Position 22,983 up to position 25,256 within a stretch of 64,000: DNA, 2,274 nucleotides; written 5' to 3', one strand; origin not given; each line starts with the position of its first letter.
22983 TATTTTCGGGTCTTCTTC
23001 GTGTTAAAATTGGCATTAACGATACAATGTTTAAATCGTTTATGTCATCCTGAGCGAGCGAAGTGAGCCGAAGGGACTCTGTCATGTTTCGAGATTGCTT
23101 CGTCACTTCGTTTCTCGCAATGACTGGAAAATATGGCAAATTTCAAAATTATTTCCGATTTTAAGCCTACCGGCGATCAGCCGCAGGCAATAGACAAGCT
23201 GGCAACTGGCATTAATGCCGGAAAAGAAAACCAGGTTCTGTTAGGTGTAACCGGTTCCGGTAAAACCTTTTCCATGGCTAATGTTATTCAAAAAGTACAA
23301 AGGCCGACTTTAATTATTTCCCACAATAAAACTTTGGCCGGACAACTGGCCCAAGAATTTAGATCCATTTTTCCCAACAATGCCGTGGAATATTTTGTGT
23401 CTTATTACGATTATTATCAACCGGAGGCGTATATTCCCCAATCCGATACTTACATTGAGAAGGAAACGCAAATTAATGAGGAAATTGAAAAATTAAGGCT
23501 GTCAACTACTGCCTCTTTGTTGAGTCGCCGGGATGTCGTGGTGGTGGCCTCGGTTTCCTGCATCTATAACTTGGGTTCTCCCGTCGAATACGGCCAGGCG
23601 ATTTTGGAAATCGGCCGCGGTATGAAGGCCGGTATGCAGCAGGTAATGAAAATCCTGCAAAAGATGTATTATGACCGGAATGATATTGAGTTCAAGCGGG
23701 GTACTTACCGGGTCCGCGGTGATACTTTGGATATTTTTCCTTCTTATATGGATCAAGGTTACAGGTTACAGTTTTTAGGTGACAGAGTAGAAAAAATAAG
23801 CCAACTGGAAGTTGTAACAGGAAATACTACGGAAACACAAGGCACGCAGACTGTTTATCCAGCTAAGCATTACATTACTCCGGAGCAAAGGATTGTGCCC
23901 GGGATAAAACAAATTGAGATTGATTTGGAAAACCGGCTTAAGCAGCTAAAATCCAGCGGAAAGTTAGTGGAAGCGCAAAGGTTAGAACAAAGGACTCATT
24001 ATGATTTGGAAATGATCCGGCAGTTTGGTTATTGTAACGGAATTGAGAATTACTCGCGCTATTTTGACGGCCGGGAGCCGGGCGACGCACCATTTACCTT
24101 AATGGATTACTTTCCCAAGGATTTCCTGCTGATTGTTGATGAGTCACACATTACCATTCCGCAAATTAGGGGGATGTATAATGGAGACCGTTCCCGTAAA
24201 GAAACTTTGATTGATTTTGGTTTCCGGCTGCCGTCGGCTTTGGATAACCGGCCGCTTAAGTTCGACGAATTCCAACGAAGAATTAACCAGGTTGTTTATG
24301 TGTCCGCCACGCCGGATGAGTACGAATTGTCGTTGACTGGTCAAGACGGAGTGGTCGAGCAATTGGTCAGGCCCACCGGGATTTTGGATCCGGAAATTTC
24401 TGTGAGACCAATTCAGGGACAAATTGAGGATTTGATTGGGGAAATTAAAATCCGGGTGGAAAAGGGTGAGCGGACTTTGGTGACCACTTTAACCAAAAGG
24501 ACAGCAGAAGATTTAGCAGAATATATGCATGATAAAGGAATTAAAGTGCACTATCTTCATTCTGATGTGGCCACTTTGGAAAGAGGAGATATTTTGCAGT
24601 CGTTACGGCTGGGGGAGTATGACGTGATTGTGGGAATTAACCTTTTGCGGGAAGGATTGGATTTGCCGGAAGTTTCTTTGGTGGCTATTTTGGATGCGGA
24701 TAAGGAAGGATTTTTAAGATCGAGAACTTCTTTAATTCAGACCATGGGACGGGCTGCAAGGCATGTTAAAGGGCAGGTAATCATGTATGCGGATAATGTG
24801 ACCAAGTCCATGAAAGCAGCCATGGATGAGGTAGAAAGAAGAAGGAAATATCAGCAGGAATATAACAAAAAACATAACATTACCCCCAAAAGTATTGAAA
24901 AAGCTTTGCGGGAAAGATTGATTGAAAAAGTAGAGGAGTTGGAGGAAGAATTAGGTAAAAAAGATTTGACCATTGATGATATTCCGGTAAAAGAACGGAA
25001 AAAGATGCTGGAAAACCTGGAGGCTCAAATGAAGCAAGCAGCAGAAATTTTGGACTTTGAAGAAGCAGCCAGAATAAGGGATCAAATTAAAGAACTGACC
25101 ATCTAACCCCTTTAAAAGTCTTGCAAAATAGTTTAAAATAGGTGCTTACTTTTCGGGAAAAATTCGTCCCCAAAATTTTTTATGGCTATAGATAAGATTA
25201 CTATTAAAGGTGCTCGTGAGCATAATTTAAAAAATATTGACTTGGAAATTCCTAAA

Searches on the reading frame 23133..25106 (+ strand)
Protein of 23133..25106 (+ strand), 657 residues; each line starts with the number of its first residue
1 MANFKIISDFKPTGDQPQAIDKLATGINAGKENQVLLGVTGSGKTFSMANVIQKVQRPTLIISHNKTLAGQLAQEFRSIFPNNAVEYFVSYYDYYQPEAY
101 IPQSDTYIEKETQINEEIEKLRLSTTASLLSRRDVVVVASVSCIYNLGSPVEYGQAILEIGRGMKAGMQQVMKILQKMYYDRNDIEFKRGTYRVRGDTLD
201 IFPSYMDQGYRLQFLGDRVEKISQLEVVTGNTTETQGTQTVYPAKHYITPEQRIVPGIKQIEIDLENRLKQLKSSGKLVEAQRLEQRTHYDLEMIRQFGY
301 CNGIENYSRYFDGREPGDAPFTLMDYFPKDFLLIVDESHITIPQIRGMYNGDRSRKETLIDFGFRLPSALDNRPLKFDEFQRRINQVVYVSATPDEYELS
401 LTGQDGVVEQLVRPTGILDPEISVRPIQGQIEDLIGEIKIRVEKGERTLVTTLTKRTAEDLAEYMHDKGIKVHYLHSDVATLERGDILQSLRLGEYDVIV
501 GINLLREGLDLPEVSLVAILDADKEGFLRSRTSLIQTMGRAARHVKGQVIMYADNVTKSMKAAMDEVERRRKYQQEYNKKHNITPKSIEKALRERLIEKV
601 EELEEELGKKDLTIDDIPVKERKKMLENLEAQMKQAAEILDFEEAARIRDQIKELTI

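Call 3: search_protein_families(library=pfam, proteins=[window:23133-25106:+], max_evalue=0.1)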
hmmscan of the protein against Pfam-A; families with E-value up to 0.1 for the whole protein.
window:23133-25106:+ (657 aa): 12 families
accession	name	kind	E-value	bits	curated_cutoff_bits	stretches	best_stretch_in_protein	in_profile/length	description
PF17757.6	UvrB_inter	-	4.5e-26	91.2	22.9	1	158-247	1-91/91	UvrB interaction domain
PF12344.14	UvrB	-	1e-20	73.7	27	1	551-592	1-42/43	Ultra-violet resistance protein B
PF00271.37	Helicase_C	-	3e-20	72.9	23.5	1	432-544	4-109/110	Helicase conserved C-terminal domain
PF04851.21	ResIII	-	6.9e-11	42.8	22.5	1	11-111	3-107/164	Type III restriction enzyme, res subunit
PF02151.25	UVR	-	6.6e-09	35.7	21.5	1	623-655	1-33/36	UvrB/uvrC motif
PF00270.35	DEAD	-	1.7e-05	25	26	1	15-85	3-74/167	DEAD/DEAH box helicase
PF13604.12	AAA_30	-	0.011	16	27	1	15-75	5-65/191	AAA domain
PF13245.12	AAA_19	-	0.015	15.9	25.1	0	441-520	37-72/134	AAA domain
PF13207.12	AAA_17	-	0.02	15.6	27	0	570-639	36-102/136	AAA domain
PF18766.7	SWI2_SNF2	-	0.03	14.4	26.7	0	16-79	2-71/221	SWI2/SNF2 ATPase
PF14814.11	UB2H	-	0.088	13.3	27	0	163-223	4-72/85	Bifunctional transglycosylase second domain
PF13401.12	AAA_22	-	0.095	13.5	27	0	35-61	9-37/130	AAA domain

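Call 4: search_protein_families(library=ncbifam, proteins=[window:23133-25106:+], max_evalue=0.1)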
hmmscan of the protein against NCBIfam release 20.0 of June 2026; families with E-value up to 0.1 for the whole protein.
window:23133-25106:+ (657 aa): 45 families (the best 25 are shown)
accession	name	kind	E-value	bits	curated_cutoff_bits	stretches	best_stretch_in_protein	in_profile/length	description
NF003673.1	PRK05298.1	equivalog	0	1038.2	743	1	3-655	1-650/653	excinuclease ABC subunit UvrB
TIGR00631.1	uvrb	equivalog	0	1018.3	750.1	1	3-655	1-657/658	excinuclease ABC subunit UvrB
TIGR00580.2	mfd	equivalog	5.7e-15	54.8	800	2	176-283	2-105/907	transcription-repair coupling factor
TIGR00595.1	priA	equivalog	1e-11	44.1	230.35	1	454-637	274-465/509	replication restart helicase PriA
NF004066.1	PRK05580.1-3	equivalog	2.4e-11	42.7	813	2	486-577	581-680/788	primosomal protein N'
NF004070.0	PRK05580.2-2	equivalog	9.5e-11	40.6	921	2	456-581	496-629/729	primosomal protein N'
NF053631.1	RNA_helic_CshA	equivalog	2.3e-10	39.9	646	1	440-610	232-405/434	degradosome RNA helicase CshA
NF007966.0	PRK10689.1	equivalog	3.8e-10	38.1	1329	1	33-252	16-222/1148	transcription-repair coupling factor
NF004067.0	PRK05580.1-4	equivalog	3e-09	35.8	763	2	485-558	527-608/737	primosomal protein N'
NF053636.1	DDHlcsCsdAPsy1082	equivalog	7.6e-09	34.6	890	1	447-524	245-322/512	DEAD/DEAH box helicase CsdA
NF004068.0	PRK05580.1-5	equivalog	8.2e-09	34.1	1249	1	454-558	556-668/795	primosomal protein N'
NF010337.0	PRK13766.1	equivalog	1.5e-08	33.2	610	1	432-635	354-554/781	Hef nuclease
TIGR00643.1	recG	equivalog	1.6e-08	33.7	659.4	2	456-560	467-570/629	ATP-dependent DNA helicase RecG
NF003419.0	PRK04837.1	equivalog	4.1e-07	29.1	588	1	443-525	254-338/424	ATP-dependent RNA helicase RhlB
NF008744.0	PRK11776.1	equivalog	5.2e-07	28.6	524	1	443-580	240-373/460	ATP-dependent RNA helicase DbpA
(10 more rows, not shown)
